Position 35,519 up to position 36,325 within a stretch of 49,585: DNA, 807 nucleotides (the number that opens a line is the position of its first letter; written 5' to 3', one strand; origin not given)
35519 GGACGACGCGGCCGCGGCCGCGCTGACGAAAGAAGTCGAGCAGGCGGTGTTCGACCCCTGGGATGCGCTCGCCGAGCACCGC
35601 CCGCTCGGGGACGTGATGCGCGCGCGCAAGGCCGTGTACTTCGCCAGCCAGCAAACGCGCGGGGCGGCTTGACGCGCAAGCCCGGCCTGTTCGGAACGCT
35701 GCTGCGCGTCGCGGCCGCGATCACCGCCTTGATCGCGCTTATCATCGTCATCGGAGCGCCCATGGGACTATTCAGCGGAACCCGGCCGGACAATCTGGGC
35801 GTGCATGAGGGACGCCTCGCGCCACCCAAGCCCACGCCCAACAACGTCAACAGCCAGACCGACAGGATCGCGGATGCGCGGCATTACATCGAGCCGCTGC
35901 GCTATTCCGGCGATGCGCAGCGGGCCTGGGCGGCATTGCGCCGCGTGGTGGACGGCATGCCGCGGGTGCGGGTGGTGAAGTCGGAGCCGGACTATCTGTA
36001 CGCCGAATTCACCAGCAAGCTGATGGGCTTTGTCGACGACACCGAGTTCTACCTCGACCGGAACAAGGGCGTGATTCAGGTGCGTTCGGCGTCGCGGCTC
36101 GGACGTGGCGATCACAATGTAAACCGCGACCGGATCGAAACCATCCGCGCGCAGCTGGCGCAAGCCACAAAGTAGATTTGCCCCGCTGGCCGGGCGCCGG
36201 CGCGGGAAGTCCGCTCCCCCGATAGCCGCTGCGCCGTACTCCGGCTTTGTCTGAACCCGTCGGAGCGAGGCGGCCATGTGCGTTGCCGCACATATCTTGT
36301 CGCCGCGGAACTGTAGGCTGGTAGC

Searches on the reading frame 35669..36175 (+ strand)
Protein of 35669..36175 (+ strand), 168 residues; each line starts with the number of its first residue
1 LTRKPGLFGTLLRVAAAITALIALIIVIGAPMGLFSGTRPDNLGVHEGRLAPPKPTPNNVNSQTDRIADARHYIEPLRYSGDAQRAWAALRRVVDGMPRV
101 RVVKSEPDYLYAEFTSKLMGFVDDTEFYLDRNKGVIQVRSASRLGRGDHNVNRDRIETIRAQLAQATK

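Call 9: search_protein_families(library=pfam, proteins=[window:35669-36175:+])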
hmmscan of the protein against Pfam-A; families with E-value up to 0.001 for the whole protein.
window:35669-36175:+ (168 aa): 1 family
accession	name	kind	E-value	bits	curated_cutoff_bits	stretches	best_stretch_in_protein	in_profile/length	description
PF07386.16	DUF1499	-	6.4e-37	126.9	22.6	1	50-163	2-114/114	Protein of unknown function (DUF1499)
